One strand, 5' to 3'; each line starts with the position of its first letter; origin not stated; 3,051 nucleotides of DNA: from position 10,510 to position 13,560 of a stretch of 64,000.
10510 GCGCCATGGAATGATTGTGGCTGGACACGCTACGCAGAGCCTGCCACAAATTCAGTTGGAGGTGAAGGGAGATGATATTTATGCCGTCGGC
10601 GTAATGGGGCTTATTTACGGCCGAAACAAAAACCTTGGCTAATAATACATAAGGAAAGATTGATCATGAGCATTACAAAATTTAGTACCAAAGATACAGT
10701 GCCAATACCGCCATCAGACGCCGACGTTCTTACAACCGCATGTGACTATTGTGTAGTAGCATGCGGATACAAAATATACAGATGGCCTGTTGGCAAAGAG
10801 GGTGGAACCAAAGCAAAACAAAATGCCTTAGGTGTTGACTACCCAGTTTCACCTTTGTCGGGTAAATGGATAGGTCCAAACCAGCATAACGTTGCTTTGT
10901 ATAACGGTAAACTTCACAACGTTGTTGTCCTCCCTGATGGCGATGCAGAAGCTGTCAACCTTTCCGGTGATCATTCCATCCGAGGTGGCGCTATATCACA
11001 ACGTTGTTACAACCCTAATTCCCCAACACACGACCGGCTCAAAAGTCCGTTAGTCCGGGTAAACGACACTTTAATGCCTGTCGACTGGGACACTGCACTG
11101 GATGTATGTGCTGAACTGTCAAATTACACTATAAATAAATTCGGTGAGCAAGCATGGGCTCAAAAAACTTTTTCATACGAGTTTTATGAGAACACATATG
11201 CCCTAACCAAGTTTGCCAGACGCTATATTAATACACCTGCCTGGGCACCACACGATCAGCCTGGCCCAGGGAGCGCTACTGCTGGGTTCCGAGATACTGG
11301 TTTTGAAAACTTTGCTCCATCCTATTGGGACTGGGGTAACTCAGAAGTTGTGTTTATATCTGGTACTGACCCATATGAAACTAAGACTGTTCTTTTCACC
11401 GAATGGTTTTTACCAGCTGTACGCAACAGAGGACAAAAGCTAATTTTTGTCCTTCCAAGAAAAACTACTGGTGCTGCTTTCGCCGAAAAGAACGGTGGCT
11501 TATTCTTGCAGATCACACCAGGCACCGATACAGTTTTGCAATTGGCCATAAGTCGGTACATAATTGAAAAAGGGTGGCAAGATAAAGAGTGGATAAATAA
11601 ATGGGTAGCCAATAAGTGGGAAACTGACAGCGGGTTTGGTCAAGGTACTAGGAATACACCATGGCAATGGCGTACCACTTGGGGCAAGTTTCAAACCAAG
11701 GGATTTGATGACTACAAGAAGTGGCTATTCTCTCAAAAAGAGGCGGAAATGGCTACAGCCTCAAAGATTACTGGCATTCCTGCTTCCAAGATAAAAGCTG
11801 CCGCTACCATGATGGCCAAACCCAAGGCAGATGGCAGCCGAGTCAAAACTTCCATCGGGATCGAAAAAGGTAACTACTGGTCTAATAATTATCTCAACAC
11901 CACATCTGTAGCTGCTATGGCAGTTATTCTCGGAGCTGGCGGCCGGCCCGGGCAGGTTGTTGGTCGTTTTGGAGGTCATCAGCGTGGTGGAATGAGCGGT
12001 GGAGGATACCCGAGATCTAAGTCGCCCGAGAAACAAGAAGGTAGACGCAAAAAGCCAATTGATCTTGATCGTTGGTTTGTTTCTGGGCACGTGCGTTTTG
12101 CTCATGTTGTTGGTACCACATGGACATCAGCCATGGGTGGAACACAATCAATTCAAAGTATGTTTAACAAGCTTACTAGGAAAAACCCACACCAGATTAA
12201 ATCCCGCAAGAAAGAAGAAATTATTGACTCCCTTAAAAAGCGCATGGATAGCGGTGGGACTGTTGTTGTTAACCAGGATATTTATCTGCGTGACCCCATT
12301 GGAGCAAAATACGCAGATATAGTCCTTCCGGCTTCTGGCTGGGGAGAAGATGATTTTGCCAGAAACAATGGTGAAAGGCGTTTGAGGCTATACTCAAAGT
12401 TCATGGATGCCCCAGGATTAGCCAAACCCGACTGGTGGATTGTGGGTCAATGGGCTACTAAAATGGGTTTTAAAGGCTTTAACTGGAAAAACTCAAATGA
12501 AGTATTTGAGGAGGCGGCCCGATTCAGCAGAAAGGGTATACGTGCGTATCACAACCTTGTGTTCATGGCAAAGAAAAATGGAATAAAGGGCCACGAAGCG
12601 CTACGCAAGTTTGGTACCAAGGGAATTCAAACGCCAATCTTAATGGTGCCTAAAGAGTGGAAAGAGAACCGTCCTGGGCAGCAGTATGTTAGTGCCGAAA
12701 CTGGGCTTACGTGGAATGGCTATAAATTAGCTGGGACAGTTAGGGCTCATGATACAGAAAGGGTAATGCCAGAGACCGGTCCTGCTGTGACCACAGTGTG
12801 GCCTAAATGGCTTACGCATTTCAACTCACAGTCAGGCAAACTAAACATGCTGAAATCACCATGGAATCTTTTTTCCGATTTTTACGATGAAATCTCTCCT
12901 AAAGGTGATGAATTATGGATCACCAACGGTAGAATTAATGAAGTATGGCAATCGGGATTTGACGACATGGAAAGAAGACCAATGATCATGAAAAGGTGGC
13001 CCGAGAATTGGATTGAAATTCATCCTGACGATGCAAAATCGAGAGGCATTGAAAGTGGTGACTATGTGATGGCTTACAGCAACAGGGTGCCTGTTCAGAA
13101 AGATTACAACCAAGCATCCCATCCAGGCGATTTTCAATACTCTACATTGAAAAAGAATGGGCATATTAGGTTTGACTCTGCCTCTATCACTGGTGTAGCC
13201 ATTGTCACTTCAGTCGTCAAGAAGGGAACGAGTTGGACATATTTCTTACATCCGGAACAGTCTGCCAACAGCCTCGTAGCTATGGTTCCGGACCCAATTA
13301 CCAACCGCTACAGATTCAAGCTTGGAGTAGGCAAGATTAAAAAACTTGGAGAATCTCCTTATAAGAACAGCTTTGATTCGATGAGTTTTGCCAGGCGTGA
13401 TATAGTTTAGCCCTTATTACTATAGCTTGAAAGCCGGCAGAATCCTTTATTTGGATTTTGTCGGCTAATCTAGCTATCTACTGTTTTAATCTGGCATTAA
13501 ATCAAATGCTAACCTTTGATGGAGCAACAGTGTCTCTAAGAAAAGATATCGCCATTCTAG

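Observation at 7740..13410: Complete IdrABP1P2-like (iodate reductase-type) operon in a non-model lineage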

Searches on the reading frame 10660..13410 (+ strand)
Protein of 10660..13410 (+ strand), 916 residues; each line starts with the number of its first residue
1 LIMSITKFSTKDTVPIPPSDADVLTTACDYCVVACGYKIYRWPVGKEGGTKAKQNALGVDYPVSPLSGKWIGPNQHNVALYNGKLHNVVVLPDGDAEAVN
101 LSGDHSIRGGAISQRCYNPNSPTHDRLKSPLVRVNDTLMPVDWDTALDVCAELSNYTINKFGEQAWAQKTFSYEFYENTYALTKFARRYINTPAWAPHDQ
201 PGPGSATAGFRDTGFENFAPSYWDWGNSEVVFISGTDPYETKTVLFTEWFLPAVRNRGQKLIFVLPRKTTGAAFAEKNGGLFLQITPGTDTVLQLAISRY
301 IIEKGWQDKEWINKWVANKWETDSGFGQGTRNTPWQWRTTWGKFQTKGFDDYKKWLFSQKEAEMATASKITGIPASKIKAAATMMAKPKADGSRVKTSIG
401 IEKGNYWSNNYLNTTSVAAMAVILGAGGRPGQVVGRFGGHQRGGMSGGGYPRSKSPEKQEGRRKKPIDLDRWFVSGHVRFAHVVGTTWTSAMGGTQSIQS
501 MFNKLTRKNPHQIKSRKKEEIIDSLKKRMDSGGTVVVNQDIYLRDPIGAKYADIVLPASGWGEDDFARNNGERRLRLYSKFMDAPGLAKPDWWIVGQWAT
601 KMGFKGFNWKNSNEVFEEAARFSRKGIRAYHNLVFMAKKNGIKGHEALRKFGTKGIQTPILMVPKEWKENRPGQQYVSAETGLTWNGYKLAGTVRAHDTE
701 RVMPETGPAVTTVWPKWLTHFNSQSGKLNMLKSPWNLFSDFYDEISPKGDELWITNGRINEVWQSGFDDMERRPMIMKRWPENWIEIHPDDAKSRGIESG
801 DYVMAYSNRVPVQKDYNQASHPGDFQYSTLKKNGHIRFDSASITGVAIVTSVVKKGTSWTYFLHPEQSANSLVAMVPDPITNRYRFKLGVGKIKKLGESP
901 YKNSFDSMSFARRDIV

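Call 3: search_protein_families(library=pfam, proteins=[window:10660-13410:+])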
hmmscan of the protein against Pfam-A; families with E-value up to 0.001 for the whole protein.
window:10660-13410:+ (916 aa): 3 families
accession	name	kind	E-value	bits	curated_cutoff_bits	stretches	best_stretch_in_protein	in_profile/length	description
PF18465.7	Rieske_3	-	3.5e-33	114.2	25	1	28-123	1-96/96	Rieske 3Fe-4S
PF00384.28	Molybdopterin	-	3e-29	102.6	24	1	126-596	1-348/353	Molybdopterin oxidoreductase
PF01568.27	Molydop_binding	-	4.3e-11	43.3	26.8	1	752-809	1-56/110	Molydopterin dinucleotide binding domain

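Call 4: search_protein_families(library=ncbifam, proteins=[window:10660-13410:+])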
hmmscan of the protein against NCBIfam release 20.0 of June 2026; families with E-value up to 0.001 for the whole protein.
window:10660-13410:+ (916 aa): 17 families
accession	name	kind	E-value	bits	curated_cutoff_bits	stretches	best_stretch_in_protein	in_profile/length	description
TIGR02693.1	arsenite_ox_L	equivalog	2.1e-125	419.6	359.05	2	14-665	2-649/806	arsenate reductase (azurin) large subunit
TIGR01591.1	Fdh-alpha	equivalog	2.4e-56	191.2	666.25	2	124-318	51-240/672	formate dehydrogenase subunit alpha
NF047855.1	AssmNtatRedNasC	equivalog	1e-34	119.9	1100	2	123-317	74-264/708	assimilatory nitrate reductase catalytic subunit NasC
NF010055.0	PRK13532.1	equivalog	3.1e-29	101.8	904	3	86-391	62-367/830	nitrate reductase catalytic subunit NapA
TIGR01706.1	NAPA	equivalog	1.3e-25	89.9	930.55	3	86-390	62-366/830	periplasmic nitrate reductase subunit alpha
NF041323.1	Nitr_red_NasA_Halo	equivalog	2.7e-22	79.1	1000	2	98-314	22-234/673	assimilatory nitrate reductase NasA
TIGR02166.1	dmsA_ynfE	subfamily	5e-19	67.8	777.7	1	106-605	89-560/794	DMSO/selenate family reductase complex A subunit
NF012032.0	PRK15488.1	equivalog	8.3e-17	60.4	694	2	91-317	68-282/759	thiosulfate reductase PhsA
TIGR00509.1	bisC_fam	subfamily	1.8e-16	59.6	1017.55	1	250-316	196-259/772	molybdopterin guanine dinucleotide-containing S/N-oxide reductase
TIGR01553.1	formate-DH-alph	equivalog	6.3e-14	50.7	814.2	1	222-326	216-314/1009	formate dehydrogenase-N subunit alpha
TIGR03479.1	DMSO_red_II_alp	subfamily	3.7e-11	41.8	984.75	0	116-312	110-303/913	molybdopterin-dependent oxidoreductase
NF041885.1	selenate_YnfE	exception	1.4e-09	36.3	1675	1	92-390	75-366/805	selenate/tellurate reductase subunit YnfE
NF041884.1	selenate_YnfF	exception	3.4e-07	28.5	1650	1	103-386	83-355/798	selenate/tellurate reductase subunit YnfF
NF011566.1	PRK14990.1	exception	8.2e-07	27.4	1600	1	106-431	104-415/814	dimethylsulfoxide reductase subunit A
NF011682.0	PRK15102.1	equivalog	9e-06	24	909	0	346-440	312-402/829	trimethylamine-N-oxide reductase TorA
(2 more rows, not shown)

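Call 6: search_solved_structures(query=window:10660-13410:+, max_evalue=1e-10, show_alignments=2)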
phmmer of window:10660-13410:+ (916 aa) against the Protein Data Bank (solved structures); distinct sequences matched with E-value up to 1e-10: 27.
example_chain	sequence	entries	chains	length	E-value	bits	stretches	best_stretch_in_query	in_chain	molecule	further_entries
8rtl_E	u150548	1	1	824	2.5e-77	264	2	11-313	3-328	Arsenite oxidase subunit AioA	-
8rtl_G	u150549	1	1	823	2.7e-77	263.8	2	11-313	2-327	Arsenite oxidase subunit AioA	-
8cff_A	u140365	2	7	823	3.1e-77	263.6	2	12-313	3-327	Arsenite oxidase subunit AioA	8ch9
8cgs_A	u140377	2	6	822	4e-77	263.3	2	12-313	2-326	Arsenite oxidase subunit AioA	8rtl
8ch9_G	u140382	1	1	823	5.8e-77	262.7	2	12-313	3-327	Arsenite oxidase subunit AioA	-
8rtm_A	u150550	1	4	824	4.8e-76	259.7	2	11-313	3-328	Arsenite oxidase subunit AioA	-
1g8k_A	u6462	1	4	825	4.3e-75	256.5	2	11-313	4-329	ARSENITE OXIDASE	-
1g8j_A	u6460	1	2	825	1.2e-74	255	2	11-313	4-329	ARSENITE OXIDASE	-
8ed4_A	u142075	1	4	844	1e-72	248.7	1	12-617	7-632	AroA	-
5nqd_A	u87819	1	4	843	1e-72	248.7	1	12-617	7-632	AroA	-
4aay_A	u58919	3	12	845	1.1e-72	248.6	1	12-618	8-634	AROA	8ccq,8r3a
9t1s_L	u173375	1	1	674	4.1e-33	117.6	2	343-623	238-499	formate dehydrogenase (coenzyme F420)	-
7qv7_S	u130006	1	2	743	7.1e-32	113.5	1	366-622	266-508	Hydrogen dependent carbon dioxide reductase subunit FdhF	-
8rqz_C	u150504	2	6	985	4.3e-25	91.1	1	124-317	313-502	Probable oxidoreductase YjgC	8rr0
9gzq_A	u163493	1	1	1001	4.6e-25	91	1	124-317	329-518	Probable oxidoreductase YjgC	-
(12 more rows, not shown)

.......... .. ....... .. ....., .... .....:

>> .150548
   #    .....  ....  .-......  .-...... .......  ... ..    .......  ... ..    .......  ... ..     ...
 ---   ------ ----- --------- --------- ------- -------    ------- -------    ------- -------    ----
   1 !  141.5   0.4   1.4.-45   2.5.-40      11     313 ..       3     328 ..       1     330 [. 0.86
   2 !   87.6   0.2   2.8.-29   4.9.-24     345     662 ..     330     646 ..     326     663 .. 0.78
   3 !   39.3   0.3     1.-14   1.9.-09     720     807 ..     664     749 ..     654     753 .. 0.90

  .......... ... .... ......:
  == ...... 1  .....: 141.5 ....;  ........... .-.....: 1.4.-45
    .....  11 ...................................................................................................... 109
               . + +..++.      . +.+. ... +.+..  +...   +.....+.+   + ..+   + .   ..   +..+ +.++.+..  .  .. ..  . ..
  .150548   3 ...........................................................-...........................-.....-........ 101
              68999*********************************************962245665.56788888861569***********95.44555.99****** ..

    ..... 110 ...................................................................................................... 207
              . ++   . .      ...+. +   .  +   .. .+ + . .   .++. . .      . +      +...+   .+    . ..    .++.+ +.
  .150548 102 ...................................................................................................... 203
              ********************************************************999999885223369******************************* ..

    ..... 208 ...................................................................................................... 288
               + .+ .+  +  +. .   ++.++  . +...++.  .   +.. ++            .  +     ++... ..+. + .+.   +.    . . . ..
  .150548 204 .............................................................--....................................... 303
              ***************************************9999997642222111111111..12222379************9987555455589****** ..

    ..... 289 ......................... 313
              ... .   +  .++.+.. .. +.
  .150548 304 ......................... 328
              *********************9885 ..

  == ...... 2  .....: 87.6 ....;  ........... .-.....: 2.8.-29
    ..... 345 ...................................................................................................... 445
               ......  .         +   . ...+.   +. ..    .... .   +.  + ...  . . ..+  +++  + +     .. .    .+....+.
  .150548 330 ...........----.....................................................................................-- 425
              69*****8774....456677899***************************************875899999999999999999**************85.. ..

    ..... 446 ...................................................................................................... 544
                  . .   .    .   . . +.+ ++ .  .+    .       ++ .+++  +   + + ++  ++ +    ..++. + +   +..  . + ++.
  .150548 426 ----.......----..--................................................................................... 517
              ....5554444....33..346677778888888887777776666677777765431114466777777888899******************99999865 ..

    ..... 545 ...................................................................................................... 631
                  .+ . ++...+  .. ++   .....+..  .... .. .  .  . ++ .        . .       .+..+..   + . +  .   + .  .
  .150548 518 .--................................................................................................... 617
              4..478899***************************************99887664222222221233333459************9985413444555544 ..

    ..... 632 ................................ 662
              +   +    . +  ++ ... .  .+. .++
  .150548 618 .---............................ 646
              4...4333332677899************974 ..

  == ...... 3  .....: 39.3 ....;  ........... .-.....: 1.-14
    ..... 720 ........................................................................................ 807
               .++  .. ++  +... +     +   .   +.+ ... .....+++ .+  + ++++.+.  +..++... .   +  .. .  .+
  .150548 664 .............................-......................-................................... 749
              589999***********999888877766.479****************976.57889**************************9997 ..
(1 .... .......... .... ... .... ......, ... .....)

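Call 9: find_homologous_proteins(query=window:10660-13410:+, max_evalue=1e-20)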
Query window:10660-13410:+ (916 aa): 1308 proteins with E <= 1e-20 among 8000 candidates; the best 120 are listed.
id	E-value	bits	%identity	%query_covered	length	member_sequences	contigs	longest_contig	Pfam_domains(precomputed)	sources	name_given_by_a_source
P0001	0.0e+0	1685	75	100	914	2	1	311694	PF00384.28,PF01568.28,PF18465.8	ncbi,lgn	ncbi:MAG: molybdopterin-dependent oxidoreductase [Candidatus Nitrospinota bacterium M3_3B_026]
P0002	0.0e+0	1674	79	94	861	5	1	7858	PF00384.28,PF01568.28,PF18465.8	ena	-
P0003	0.0e+0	1655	73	100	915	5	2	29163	PF00384.28,PF01568.28,PF18465.8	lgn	-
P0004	0.0e+0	1630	71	100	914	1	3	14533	PF00384.28,PF01568.28,PF18465.8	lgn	-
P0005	0.0e+0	1614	72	100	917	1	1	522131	PF00384.28,PF01568.28,PF18465.8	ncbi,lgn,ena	-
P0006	0.0e+0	1608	72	100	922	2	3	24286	PF00384.28,PF01568.28,PF18465.8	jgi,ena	-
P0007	0.0e+0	1541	69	100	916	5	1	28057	PF00384.28,PF01568.28,PF18465.8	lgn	-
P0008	0.0e+0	1480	100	69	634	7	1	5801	PF00384.28,PF01568.28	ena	-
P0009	0.0e+0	1467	64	100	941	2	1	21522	PF00384.28,PF01568.28,PF18465.8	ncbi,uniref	ncbi:Assimilatory nitrate reductase large subunit [hydrothermal vent metagenome]|uniref:Assimilatory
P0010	0.0e+0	1443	66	99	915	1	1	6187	PF00384.28,PF01568.28,PF18465.8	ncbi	-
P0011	0.0e+0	1373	64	99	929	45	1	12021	PF00384.28,PF01568.28,PF18465.8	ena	-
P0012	0.0e+0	1367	63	99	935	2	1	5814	PF00384.28,PF01568.28,PF18465.8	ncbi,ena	-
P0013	0.0e+0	1364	63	99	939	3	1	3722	PF00384.28,PF01568.28,PF18465.8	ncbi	ncbi:MAG: molybdopterin-dependent oxidoreductase [Nitrospinota bacterium]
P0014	0.0e+0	1357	63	100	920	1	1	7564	PF00384.28,PF01568.28,PF18465.8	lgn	-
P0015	0.0e+0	1316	61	100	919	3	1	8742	PF00384.28,PF01568.28,PF18465.8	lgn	-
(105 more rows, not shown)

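Call 12: find_related_loci(query=A1, collection=genome_contigs, flank=7000)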
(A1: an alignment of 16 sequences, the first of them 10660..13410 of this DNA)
Query A1 (916 aa) in genome_contigs; peptide patterns used: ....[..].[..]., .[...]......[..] (x = any residue, [..] = any of these).
599 stretches matched a pattern (row limit reached: there are more); 281 encode a relative of the query (tblastn E <= 1e-3); the best 80 are kept; 80 distinct loci.
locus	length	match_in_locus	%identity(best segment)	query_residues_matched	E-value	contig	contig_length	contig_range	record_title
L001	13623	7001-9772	63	11-916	0e+0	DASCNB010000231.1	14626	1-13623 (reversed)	MAG TPA_asm: Nitrospinota bacterium isolate Fu_MAG_119 c_000001484172, whole genome shotgun sequence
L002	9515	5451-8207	61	3-915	0e+0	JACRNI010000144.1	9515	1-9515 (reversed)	MAG: Deltaproteobacteria bacterium isolate NC_groundwater_1931_Pr3_S-0.2um_41_6 scaffold_477216, whole genome shotgun se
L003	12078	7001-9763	61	2-916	0e+0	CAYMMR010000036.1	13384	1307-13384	MAG TPA_asm: uncultured Nitrospinota bacterium isolate binchicken_co21_483 genome assembly, contig: NODE_3192_length_133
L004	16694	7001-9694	59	3-916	0e+0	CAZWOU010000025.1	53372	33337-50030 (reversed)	MAG TPA_asm: uncultured Pirellulaceae bacterium isolate SRP308112_co1_334 genome assembly, contig: NODE_584_length_53372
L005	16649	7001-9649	59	10-915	0e+0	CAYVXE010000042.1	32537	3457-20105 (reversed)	MAG TPA_asm: uncultured Calditrichaceae bacterium isolate binchicken_co253_176 genome assembly, contig: NODE_557_length_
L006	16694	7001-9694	58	3-916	0e+0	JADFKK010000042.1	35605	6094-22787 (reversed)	MAG: Planctomycetota bacterium isolate B47T1L10 B47T1L10_NODE1258, whole genome shotgun sequence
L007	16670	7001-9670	58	3-915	0e+0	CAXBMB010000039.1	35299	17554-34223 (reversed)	MAG TPA_asm: uncultured Rhodovibrionaceae bacterium isolate ERR2762121_concoct_10 genome assembly, contig: ERZ3421540.15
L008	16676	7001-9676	58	2-916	0e+0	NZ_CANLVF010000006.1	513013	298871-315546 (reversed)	Uncultured Roseibium sp. isolate 2-83.fasta NODE_6, whole genome shotgun sequence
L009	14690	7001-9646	59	12-916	0e+0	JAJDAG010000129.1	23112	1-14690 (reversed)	MAG: candidate division KSB1 bacterium isolate OFTM72 OFTM72_128, whole genome shotgun sequence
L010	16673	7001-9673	58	3-916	0e+0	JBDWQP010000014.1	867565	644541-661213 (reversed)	MAG: Roseibium sp. isolate LC.107.M.D6_472_41 LC_107_M_D6_472_41_000000000014, whole genome shotgun sequence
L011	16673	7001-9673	58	2-915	0e+0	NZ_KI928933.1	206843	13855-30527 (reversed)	Labrenzia sp. DG1229 scaffold00018, whole genome shotgun sequence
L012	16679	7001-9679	58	3-916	0e+0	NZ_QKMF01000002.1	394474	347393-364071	Pelagimonas varians strain DSM 23678 Ga0183447_102, whole genome shotgun sequence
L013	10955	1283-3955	58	2-916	0e+0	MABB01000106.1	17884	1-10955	Rhodospirillales bacterium 47_12_T64 BD02T64_scaffold_2466, whole genome shotgun sequence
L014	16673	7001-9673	57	3-916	0e+0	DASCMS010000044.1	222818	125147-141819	MAG TPA_asm: Candidatus Latescibacterota bacterium isolate Fu_MAG_110 c_000000374762, whole genome shotgun sequence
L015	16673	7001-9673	57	3-916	0e+0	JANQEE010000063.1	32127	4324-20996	MAG: Minwuiaceae bacterium isolate PL23a_bin.115 k99_1847746, whole genome shotgun sequence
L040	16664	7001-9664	57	8-916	0e+0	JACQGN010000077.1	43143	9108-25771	MAG: Betaproteobacteria bacterium isolate NC_groundwater_1074_Ag_S2p5_64_289 S_2p5_S6_coassembly_k141_862451, whole geno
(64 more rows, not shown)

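Call 13: search_dna_similar(query=window:10660-13410:+, collection=plasmids, mode=protein, max_rows=40, rows=spread)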
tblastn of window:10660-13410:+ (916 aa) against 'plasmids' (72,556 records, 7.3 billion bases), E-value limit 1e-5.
Records with a match: 739; places in all: 785; records where one place covers at least 80% of the query: 60.
Best place of each record, by identity: <60% 739.
By first word of the organism name: Ralstonia 136; Sinorhizobium 124; Pantoea 68; Pseudosulfitobacter 49; Rhizobium 32; Azospirillum 20; Sulfitobacter 17; Paracoccus 16; Burkholderia 12; Ensifer 11; and 102 more.
By predicted mobility (MOB-suite, as given by PLSDB): non-mobilizable 455; mobilizable 196; conjugative 88.
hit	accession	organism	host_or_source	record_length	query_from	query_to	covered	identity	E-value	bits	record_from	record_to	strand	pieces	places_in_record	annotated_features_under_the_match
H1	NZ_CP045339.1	Vibrio sp. THAF190c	pure culture,Surface of a polyethylene ...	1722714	2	916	100%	53.3%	0e+0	977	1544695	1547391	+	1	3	none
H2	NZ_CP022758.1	Ralstonia solanacearum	Solanum tuberosum,single cell,Potato ...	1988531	9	808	87%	28.2%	7e-71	264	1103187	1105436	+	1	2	none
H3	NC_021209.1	Sinorhizobium sp. M14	microbial mats from Zloty Stok gold mine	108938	12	813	88%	27.9%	2e-65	248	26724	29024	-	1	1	arsenate reductase (azurin) large subunit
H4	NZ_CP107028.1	Cytobacillus firmus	whole organism,soil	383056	11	913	76%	30.4%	2e-37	274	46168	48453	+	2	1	molybdopterin-dependent oxidoreductase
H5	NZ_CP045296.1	Paenibacillus cellulositrophicus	cell culture,Thai soil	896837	120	642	57%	24.7%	4e-18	98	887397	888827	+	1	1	nitrate reductase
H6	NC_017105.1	Acetobacter pasteurianus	-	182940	461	904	48%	22.8%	3e-11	76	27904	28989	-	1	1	none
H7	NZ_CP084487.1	Ensifer adhaerens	cellculture,soil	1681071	244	623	41%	22.1%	3e-7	62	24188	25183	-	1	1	none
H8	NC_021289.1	Caballeronia insecticola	-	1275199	87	374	31%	26.0%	2e-6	60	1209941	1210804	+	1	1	none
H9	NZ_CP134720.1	Pantoea agglomerans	Allium cepa,cell culture,bulb ...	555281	120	372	28%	28.0%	4e-12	78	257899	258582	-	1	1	fdhF: formate dehydrogenase subunit alpha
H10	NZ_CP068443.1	Pantoea agglomerans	Fungi,tissue sample,perithecium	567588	120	372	28%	27.6%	1e-11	77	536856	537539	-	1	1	fdhF: formate dehydrogenase subunit alpha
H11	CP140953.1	Sinorhizobium meliloti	Medicago lupulina,whole organism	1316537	536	809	30%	24.9%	4e-7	62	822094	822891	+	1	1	napA: periplasmic nitrate reductase subunit alpha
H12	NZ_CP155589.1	Ralstonia solanacearum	Musa sp.,cell culture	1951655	551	800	27%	27.0%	4e-14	85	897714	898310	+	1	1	none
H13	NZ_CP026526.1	Sinorhizobium meliloti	Medicago sativa L. subsp. ambigua,Cell ...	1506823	536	809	30%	24.5%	3e-7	63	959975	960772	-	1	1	none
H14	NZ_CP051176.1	Ralstonia solanacearum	Whole organism,tomato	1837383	551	800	27%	26.6%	1e-13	84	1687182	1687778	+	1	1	none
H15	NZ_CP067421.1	Skermanella sp. TT6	Homo sapiens,single cell,skin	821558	125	313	21%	33.2%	9e-12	77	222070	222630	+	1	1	molybdopterin-dependent oxidoreductase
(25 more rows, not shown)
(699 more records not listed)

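Call 15: find_encoding_contigs(protein=window:10660-13410:+, flank=3000, max_places=4)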
Protein window:10660-13410:+ (916 aa): no gene with exactly this product is on record in the collection.
